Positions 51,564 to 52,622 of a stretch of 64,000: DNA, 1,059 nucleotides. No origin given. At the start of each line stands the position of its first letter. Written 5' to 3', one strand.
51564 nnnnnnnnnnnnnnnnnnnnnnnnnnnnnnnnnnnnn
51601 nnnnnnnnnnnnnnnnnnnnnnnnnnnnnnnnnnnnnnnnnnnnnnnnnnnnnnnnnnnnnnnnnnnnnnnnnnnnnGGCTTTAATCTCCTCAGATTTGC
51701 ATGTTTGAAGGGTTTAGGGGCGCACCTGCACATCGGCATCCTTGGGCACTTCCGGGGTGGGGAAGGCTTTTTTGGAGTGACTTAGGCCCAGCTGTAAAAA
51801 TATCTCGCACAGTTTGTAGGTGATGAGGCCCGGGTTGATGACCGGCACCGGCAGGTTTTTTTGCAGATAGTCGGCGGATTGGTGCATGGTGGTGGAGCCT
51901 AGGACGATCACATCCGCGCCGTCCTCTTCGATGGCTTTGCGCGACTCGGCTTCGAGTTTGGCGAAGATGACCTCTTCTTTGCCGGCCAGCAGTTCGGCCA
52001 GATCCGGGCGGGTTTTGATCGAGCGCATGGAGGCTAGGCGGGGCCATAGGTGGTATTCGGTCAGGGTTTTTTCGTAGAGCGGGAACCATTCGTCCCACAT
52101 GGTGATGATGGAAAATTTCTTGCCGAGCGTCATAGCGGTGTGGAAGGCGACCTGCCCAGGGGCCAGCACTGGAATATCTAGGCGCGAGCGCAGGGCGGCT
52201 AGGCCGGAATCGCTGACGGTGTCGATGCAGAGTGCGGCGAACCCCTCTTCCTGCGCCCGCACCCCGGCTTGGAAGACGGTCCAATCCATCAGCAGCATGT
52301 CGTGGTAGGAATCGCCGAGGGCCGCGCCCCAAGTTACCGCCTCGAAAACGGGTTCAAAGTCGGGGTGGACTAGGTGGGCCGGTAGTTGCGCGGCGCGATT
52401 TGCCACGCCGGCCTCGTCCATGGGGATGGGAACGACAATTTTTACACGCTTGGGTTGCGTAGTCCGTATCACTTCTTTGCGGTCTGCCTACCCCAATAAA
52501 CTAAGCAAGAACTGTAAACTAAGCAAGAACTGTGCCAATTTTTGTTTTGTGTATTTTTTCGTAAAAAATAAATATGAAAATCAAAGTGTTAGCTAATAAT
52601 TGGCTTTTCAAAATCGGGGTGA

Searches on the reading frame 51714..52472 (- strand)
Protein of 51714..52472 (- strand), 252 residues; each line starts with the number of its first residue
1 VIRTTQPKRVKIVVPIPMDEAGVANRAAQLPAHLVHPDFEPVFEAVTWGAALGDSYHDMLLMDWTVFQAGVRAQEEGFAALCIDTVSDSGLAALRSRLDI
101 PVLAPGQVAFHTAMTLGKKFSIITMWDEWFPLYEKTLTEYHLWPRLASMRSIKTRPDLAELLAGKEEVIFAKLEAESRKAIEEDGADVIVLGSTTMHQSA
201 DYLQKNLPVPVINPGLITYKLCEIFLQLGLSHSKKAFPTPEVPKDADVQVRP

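Call 3: search_protein_families(library=pfam, proteins=[window:51714-52472:-])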
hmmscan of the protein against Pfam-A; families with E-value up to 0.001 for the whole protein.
window:51714-52472:- (252 aa): 1 family
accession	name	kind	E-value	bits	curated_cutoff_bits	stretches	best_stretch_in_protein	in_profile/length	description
PF01177.27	Asp_Glu_race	-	1e-26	94.5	31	1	29-218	19-207/211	Asp/Glu/Hydantoin racemase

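Call 5: search_protein_families(library=ncbifam, proteins=[window:51714-52472:-], max_evalue=0.00001)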
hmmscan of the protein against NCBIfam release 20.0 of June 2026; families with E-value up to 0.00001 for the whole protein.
window:51714-52472:- (252 aa): 0 families

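Call 8: find_homologous_proteins(query=window:51714-52472:-)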
Query window:51714-52472:- (252 aa): 3388 proteins with E <= 0.001 among 5112 candidates; the best 120 are listed.
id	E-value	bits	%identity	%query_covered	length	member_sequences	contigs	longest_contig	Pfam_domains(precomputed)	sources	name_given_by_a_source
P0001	5.2e-150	516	100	91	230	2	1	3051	PF01177.28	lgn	-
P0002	2.0e-138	478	84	97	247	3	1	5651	PF01177.28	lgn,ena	-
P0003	3.0e-127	441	79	96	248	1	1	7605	PF01177.28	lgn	-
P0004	1.4e-125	436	78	96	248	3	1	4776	PF01177.28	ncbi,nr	ncbi:MAG: hydrogenase expression protein HupH [Alphaproteobacteria bacterium]|nr:MAG: hydrogenase ex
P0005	5.7e-125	434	77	97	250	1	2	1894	PF01177.28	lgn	-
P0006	8.7e-125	433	78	97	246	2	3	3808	PF01177.28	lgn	-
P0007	1.9e-124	432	78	96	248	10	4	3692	PF01177.28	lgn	-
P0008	2.4e-124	432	77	96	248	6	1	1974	PF01177.28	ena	-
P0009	7.4e-124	430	76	96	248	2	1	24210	PF01177.28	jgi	jgi:allantoin racemase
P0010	2.2e-123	429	78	96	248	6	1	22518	PF01177.28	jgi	jgi:allantoin racemase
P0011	3.5e-122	425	77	95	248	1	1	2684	PF01177.28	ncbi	-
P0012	1.0e-121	423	74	97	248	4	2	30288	PF01177.28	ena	-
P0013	1.1e-121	423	75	96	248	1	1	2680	PF01177.28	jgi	-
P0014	1.6e-121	422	76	96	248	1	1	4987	PF01177.28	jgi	jgi:allantoin racemase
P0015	3.2e-121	421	76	96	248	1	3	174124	PF01177.28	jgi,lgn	jgi:allantoin racemase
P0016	1.2e-120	420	77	94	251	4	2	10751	PF01177.28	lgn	-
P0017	1.9e-120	419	76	95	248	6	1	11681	PF01177.28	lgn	-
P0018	2.4e-120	419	74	97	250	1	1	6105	PF01177.28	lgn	-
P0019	2.4e-120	419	78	94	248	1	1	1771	PF01177.28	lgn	-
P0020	3.0e-120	418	75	96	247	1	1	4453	PF01177.28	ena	-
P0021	4.1e-120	418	76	96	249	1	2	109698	PF01177.28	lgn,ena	-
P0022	4.1e-120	418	75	96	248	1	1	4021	PF01177.28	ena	-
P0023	4.2e-120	418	75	96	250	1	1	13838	PF01177.28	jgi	jgi:allantoin racemase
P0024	6.7e-120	417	76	96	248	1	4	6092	PF01177.28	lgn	-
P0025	8.3e-120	417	75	96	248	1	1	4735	PF01177.28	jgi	jgi:allantoin racemase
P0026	1.1e-119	416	73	98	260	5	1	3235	PF01177.28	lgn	-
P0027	1.3e-119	416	73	97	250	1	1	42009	PF01177.28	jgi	jgi:allantoin racemase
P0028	1.5e-119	416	79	94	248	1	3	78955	PF01177.28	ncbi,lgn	-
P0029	1.8e-119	416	75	96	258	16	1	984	PF01177.28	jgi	jgi:allantoin racemase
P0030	2.2e-119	415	74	96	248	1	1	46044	PF01177.28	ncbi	-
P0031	3.2e-119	415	74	96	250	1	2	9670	PF01177.28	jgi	jgi:allantoin racemase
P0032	6.7e-119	414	74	97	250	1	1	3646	PF01177.28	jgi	jgi:allantoin racemase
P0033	6.8e-119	414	74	96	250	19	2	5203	PF01177.28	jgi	jgi:allantoin racemase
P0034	7.2e-119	414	76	95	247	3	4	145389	PF01177.28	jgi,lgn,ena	-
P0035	7.8e-119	414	75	96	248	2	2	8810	PF01177.28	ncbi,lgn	ncbi:MAG: aspartate/glutamate racemase family protein [Sphingomonadales bacterium]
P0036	1.5e-118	413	73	97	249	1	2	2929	PF01177.28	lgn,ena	-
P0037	2.4e-118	412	74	95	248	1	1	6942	PF01177.28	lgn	-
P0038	2.6e-118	412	74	96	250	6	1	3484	PF01177.28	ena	-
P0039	2.9e-118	412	73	95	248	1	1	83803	PF01177.28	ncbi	-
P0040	6.4e-118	411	71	97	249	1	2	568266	PF01177.28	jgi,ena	jgi:allantoin racemase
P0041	6.7e-118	411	73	96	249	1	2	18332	PF01177.28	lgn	-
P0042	8.0e-118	410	75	96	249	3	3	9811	PF01177.28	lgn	-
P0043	8.1e-118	410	74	96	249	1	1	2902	PF01177.28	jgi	jgi:allantoin racemase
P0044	8.6e-118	410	72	97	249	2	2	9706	PF01177.28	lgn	-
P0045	8.9e-118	410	75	96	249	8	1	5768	PF01177.28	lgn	-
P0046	1.0e-117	410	73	96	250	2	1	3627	PF01177.28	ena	-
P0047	1.0e-117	410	74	96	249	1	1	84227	PF01177.28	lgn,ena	-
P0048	1.2e-117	410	73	96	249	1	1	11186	PF01177.28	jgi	jgi:allantoin racemase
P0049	1.2e-117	410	74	96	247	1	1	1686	PF01177.28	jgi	jgi:allantoin racemase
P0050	1.2e-117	410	75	96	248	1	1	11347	PF01177.28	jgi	jgi:allantoin racemase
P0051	1.5e-117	409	74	97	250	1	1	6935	PF01177.28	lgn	-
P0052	1.7e-117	409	73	96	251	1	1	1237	PF01177.28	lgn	-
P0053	2.1e-117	409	76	96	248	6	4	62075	PF01177.28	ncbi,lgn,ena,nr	ncbi:MAG: aspartate/glutamate racemase family protein [Sphingomonadales bacterium]|nr:aspartate/glut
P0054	2.6e-117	409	74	96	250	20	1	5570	PF01177.28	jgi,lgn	jgi:allantoin racemase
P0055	2.7e-117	409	73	96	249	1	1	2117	PF01177.28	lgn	-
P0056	2.9e-117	409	72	96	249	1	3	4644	PF01177.28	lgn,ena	-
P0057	2.9e-117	408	72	96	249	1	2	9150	PF01177.28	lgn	-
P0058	2.9e-117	408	76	95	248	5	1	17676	PF01177.28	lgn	-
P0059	3.1e-117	408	73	96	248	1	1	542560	PF01177.28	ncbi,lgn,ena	-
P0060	3.2e-117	408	74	96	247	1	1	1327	PF01177.28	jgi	jgi:allantoin racemase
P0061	3.3e-117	408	71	97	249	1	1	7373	PF01177.28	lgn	-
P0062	3.6e-117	408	75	96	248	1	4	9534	PF01177.28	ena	-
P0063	4.4e-117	408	73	96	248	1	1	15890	PF01177.28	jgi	jgi:allantoin racemase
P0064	4.8e-117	408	73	96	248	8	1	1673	PF01177.28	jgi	jgi:allantoin racemase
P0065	5.0e-117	408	73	96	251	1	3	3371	PF01177.28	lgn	-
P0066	5.6e-117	408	72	96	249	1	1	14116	PF01177.28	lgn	-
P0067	5.8e-117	407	72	96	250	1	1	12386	PF01177.28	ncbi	ncbi:MAG: aspartate/glutamate racemase family protein [Sphingorhabdus sp.]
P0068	6.0e-117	407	73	96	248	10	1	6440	PF01177.28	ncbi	ncbi:MAG: aspartate/glutamate racemase family protein [Sphingomonadaceae bacterium]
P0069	8.2e-117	407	74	96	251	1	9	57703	PF01177.28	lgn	-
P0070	8.5e-117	407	74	96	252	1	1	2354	PF01177.28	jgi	jgi:allantoin racemase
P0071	8.5e-117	407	71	97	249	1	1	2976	PF01177.28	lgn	-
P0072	9.1e-117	407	73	96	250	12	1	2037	PF01177.28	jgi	jgi:allantoin racemase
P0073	9.8e-117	407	72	96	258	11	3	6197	PF01177.28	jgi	jgi:allantoin racemase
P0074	1.0e-116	407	74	95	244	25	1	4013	PF01177.28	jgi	jgi:allantoin racemase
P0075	1.1e-116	407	73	96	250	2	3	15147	PF01177.28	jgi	jgi:allantoin racemase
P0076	1.1e-116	407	73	96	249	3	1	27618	PF01177.28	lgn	-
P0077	1.2e-116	407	73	96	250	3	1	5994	PF01177.28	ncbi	-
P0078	1.2e-116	407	74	96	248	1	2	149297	PF01177.28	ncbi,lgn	-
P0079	1.2e-116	406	74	96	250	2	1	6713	PF01177.28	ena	-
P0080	1.3e-116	406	73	96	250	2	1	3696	PF01177.28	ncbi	-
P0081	1.4e-116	406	71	97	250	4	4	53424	PF01177.28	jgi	jgi:allantoin racemase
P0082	1.4e-116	406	71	96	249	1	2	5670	PF01177.28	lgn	-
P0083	1.4e-116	406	71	96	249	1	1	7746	PF01177.28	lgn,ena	-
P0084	1.8e-116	406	73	95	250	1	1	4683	PF01177.28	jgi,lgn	jgi:allantoin racemase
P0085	1.8e-116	406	74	94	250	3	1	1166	PF01177.28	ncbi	-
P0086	1.9e-116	406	72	97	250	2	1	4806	PF01177.28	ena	-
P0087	2.1e-116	406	73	96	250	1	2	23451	PF01177.28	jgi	jgi:allantoin racemase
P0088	2.1e-116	406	73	97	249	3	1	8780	PF01177.28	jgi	-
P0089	3.1e-116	405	73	96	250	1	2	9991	PF01177.28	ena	-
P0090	3.3e-116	405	73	95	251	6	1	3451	PF01177.28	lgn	-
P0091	3.5e-116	405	72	96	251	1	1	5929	PF01177.28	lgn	-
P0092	3.6e-116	405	73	96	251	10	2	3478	PF01177.28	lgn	-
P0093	3.7e-116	405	72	96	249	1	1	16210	PF01177.28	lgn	-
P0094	3.7e-116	405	72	98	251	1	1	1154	PF01177.28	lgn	-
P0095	4.3e-116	405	72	96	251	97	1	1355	PF01177.28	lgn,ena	-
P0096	4.4e-116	405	74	96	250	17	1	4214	PF01177.28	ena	-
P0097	4.6e-116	405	73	96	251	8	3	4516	PF01177.28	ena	-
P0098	6.1e-116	404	73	97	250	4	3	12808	PF01177.28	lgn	-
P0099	6.7e-116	404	72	96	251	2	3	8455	PF01177.28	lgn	-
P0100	6.9e-116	404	73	96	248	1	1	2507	PF01177.28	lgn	-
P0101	7.4e-116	404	74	96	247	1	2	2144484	PF01177.28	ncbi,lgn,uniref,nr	ncbi:aspartate/glutamate racemase family protein [Sphingomonas astaxanthinifaciens]|uniref:Asp/Glu/h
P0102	7.7e-116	404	71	96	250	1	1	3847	PF01177.28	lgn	-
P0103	7.9e-116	404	73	97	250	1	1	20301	PF01177.28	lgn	-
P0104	8.2e-116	404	72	97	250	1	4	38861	PF01177.28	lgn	-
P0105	8.4e-116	404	73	96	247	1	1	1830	PF01177.28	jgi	jgi:allantoin racemase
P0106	8.7e-116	404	73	96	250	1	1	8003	PF01177.28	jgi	jgi:allantoin racemase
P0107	9.7e-116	403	73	96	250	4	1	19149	PF01177.28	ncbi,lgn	-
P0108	1.0e-115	403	73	96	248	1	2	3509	PF01177.28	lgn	-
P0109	1.1e-115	403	73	96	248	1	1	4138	PF01177.28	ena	-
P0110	1.2e-115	403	69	98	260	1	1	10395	PF01177.28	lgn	-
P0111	1.2e-115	403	73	96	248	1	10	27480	PF01177.28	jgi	jgi:allantoin racemase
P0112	1.2e-115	403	73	96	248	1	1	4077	PF01177.28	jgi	-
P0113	1.3e-115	403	74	95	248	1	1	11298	PF01177.28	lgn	-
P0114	1.3e-115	403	73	96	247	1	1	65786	PF01177.28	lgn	-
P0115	1.3e-115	403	71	96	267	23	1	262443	PF01177.28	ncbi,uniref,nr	ncbi:aspartate/glutamate racemase family protein [Altererythrobacter litoralis]|uniref:Aspartate/glu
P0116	1.4e-115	403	74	96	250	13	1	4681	PF01177.28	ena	-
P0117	1.4e-115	403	73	96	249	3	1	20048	PF01177.28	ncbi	-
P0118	1.6e-115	403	72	96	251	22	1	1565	PF01177.28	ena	-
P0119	1.6e-115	403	73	95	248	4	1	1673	PF01177.28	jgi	-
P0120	1.6e-115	403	74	96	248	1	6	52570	PF01177.28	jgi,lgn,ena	-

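Call 9: find_encoding_contigs(protein=P0101, flank=10000, max_places=2)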
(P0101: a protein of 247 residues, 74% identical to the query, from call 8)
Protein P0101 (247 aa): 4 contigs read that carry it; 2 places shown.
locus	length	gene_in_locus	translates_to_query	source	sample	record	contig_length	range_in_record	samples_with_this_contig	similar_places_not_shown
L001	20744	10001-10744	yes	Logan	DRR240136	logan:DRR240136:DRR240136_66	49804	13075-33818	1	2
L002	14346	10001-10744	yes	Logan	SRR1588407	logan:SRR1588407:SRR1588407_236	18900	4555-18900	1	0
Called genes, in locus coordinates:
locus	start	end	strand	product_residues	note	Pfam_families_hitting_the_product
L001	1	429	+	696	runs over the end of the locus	PF00501:AMP-binding, PF14518:Haem_oxygenas_2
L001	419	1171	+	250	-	PF00106:adh_short, PF01370:Epimerase, PF13561:adh_short_C2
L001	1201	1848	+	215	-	PF13428:TPR_14 (faint), PF21033:RMD1-3 (faint), PF16811:TAtT (weak), PF13181:TPR_8 (faint), PF14559:TPR_19 (weak)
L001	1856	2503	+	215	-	PF01209:Ubie_methyltran (weak), PF13489:Methyltransf_23, PF13649:Methyltransf_25, PF13847:Methyltransf_31, PF08241:Methyltransf_11, PF08242:Methyltransf_12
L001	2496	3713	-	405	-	PF02515:CoA_transf_3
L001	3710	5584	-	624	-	PF02538:Hydantoinase_B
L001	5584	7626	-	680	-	PF05378:Hydant_A_N, PF01968:Hydantoinase_A, PF19278:Hydant_A_C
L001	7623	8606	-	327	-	PF00682:HMGL-like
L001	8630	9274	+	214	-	PF00857:Isochorismatase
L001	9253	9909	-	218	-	PF00392:GntR, PF07729:FCD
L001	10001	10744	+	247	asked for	PF01177:Asp_Glu_race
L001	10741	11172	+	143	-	PF12680:SnoaL_2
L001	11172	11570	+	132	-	PF12680:SnoaL_2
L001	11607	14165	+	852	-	PF07715:Plug, PF00593:TonB_dep_Rec_b-barrel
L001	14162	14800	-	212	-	PF00694:Aconitase_C, PF27512:LeuD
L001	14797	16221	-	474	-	PF00330:Aconitase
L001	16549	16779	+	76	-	-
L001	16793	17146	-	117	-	-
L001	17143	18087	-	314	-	PF14226:DIOX_N, PF03171:2OG-FeII_Oxy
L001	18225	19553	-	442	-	PF01773:Nucleos_tra2_N, PF07670:Gate, PF07662:Nucleos_tra2_C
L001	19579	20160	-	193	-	PF18306:LDcluster4, PF03641:Lysine_decarbox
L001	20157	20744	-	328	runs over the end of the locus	PF00294:PfkB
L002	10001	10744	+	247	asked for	PF01177:Asp_Glu_race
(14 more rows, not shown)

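Call 10: find_encoding_contigs(protein=P0040, flank=10000, max_places=2)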
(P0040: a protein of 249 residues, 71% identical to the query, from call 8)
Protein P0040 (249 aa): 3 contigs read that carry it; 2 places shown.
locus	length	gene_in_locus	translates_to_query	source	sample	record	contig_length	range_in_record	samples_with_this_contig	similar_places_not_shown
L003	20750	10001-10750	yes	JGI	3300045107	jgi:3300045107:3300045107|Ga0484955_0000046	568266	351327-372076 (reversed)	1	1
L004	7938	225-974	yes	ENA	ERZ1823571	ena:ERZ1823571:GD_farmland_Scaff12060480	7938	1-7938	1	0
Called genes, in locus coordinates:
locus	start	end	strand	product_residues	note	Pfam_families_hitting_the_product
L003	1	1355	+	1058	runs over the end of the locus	PF00873:ACR_tran, PF03176:MMPL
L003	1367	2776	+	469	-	PF02321:OEP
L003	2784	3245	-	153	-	-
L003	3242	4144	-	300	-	PF05114:MbnB_TglH_ChrH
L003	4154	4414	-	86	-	-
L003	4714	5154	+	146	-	-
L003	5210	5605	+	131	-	PF04940:BLUF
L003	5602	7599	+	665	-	PF08447:PAS_3, PF01590:GAF, PF13185:GAF_2 (weak), PF02518:HATPase_c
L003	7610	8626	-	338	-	PF12412:DUF3667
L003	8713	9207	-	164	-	PF00565:SNase (weak)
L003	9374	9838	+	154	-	-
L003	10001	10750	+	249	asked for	PF01177:Asp_Glu_race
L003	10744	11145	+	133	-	PF13577:SnoaL_4 (weak), PF12680:SnoaL_2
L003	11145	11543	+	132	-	PF12680:SnoaL_2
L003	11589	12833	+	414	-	-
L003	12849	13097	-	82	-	PF00249:Myb_DNA-binding (weak)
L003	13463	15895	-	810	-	PF08448:PAS_4, PF13185:GAF_2, PF00989:PAS, PF13426:PAS_9, PF00989:PAS, PF08448:PAS_4, PF13188:PAS_8, PF13426:PAS_9, +7 more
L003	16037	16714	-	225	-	PF00072:Response_reg, PF08281:Sigma70_r4_2 (weak), PF00196:GerE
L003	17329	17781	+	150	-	PF05443:ROS_MUCR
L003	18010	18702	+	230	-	PF00072:Response_reg, PF00486:Trans_reg_C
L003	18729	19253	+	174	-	PF12802:MarR_2 (weak)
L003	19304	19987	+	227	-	PF00702:Hydrolase, PF12710:HAD, PF13419:HAD_2, PF13242:Hydrolase_like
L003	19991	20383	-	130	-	PF12680:SnoaL_2 (weak)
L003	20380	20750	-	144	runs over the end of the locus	PF03061:4HBT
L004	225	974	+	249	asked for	PF01177:Asp_Glu_race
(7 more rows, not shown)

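Call 11: search_solved_structures(query=window:51714-52472:-, max_evalue=0.01)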
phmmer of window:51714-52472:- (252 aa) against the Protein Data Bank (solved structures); distinct sequences matched with E-value up to 0.01: 7.
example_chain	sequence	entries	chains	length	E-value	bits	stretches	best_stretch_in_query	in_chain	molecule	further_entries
5lfd_A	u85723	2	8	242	1.4e-13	54.1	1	61-242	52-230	Allantoin racemase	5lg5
3qvk_A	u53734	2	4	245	1.2e-12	51.1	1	72-238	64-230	Putative hydantoin racemase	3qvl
3qvj_A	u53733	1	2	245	1e-11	48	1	72-238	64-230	Putative hydantoin racemase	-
9qbx_A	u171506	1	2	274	4.5e-06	29.5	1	67-218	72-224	Epimerase opaE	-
2eq5_A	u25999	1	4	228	6.2e-05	25.8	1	72-217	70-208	228aa long hypothetical hydantoin racemase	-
2dx7_A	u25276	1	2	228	0.00052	22.7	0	156-214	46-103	aspartate racemase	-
1jfl_A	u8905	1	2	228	0.00099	21.8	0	156-214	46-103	ASPARTATE RACEMASE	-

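Call 15: find_related_loci(query=A1, collection=genome_contigs, flank=10000)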
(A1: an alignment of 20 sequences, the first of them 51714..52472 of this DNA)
Query A1 (252 aa) in genome_contigs; peptide patterns used: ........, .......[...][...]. (x = any residue, [..] = any of these).
599 stretches matched a pattern (row limit reached: there are more); 592 encode a relative of the query (tblastn E <= 1e-3); the best 80 are kept; 80 distinct loci.
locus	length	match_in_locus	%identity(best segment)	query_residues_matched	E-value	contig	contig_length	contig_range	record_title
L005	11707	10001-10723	78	8-248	1e-130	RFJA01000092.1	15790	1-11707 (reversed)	MAG: Alphaproteobacteria bacterium isolate J090 k99_465683, whole genome shotgun sequence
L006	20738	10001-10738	76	3-248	3e-128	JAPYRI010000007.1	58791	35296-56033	MAG: Alphaproteobacteria bacterium isolate PW3.metabat2.129_sub PW3_799_length_58791_cov_8.843861, whole genome shotgun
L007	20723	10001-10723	74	9-249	9e-124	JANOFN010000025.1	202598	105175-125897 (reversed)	MAG: Sphingomonadales bacterium isolate SOY_64_metabat_50 SOY_64_k141_1853077, whole genome shotgun sequence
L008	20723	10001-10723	74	8-248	3e-123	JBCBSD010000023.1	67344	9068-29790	MAG: Pseudomonadota bacterium isolate J06638_15 k141_692772_length_67344_cov_25.9992, whole genome shotgun sequence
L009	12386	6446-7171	72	8-249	6e-123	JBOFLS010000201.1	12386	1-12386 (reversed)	MAG: Sphingorhabdus sp. isolate WFFMC_MAG_334 k139_80817_flag=0_multi=11.0977_len=12386, whole genome shotgun sequence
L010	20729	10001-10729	74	4-246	3e-122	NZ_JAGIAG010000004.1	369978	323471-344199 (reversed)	MAG: Dokdonella sp. isolate BIN16 scaffold4_cov0, whole genome shotgun sequence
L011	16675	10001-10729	72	4-246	6e-122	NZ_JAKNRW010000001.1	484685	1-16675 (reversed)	Pseudomonas violetae strain TNT19 NODE_1_length_484685_cov_49.085587, whole genome shotgun sequence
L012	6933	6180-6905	73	8-249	4e-122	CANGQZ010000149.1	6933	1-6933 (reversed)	MAG: Sphingomonadaceae bacterium isolate Jr-7aug17-77 genome assembly, contig: Jr-7aug17-C19447, whole genome shotgun se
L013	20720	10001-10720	75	9-248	5e-122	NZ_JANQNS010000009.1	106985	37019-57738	MAG: Parasphingopyxis sp. isolate IP29b_bin.104 k99_1616201, whole genome shotgun sequence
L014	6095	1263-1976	74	8-245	4e-122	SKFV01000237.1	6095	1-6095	MAG: Pseudomonas sp. isolate CSBr16_108 CSBr16-19919, whole genome shotgun sequence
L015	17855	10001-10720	74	9-248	6e-122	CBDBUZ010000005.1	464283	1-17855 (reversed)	MAG: Parasphingopyxis sp. isolate 311bd622-5e72-4ee4-9450-548b997306b4 genome assembly, contig: contig_5, whole genome s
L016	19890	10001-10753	71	1-251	1e-121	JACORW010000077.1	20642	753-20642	MAG: Gammaproteobacteria bacterium isolate NC_groundwater_2_Ag_B-0.1um_63_49 B2_S2_coassemblyk141_2839447, whole genome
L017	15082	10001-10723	73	9-249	9e-122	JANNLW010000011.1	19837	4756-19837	MAG: Sphingomonadales bacterium isolate SOY_38_concoct_282 SOY_38_k141_1815323, whole genome shotgun sequence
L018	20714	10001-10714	73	9-246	4e-121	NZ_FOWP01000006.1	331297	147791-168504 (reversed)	Ectopseudomonas composti strain CCUG 59231, whole genome shotgun sequence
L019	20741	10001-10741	71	5-251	5e-121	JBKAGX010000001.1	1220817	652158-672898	MAG: Alphaproteobacteria bacterium isolate Ske_MAG4 Ske_MAG4_0001, whole genome shotgun sequence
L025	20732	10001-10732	73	3-246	2e-120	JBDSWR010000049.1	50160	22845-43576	MAG: Rhodanobacter sp. isolate cluster1_bin.632 k127_1946415, whole genome shotgun sequence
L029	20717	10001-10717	72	8-246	8e-120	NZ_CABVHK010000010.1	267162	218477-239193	Pseudomonas fluorescens isolate PS662, whole genome shotgun sequence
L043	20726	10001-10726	71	8-249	2e-118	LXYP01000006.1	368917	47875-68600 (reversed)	Sphingomonadales bacterium EhC05 A9_Contig14, whole genome shotgun sequence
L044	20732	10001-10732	70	6-249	2e-118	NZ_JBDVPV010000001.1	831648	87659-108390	MAG: Parasphingorhabdus sp. isolate LC.06.F.A3_204_26 LC_06_F_A3_204_26_000000000001, whole genome shotgun sequence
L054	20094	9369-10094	72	8-249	5e-118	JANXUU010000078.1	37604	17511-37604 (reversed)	MAG: Sphingomonas sp. isolate 340R_metabat_160 340R_k141_1096590, whole genome shotgun sequence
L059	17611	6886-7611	72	8-249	8e-118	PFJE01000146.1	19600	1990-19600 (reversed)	MAG: Sphingomonadales bacterium CG_4_10_14_3_um_filter_58_15 CG_4_10_14_3_um_filter_scaffold_1664_c, whole genome shotgu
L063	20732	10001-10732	70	6-249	2e-117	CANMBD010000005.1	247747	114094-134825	uncultured Sphingomonadaceae bacterium isolate 4-32_2.fasta genome assembly, contig: NODE_5, whole genome shotgun sequen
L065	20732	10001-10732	71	8-251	1e-117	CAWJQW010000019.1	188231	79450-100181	MAG: uncultured Gammaproteobacteria bacterium isolate MFD03804.bin.2.195 genome assembly, contig: contig_95669, whole ge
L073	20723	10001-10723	70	9-249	8e-117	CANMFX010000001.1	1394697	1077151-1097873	uncultured Sphingomonadaceae bacterium isolate 372.fasta genome assembly, contig: NODE_1, whole genome shotgun sequence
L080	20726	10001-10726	69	8-249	2e-116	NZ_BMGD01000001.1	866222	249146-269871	Blastomonas aquatica strain CGMCC 1.12851 sequence01, whole genome shotgun sequence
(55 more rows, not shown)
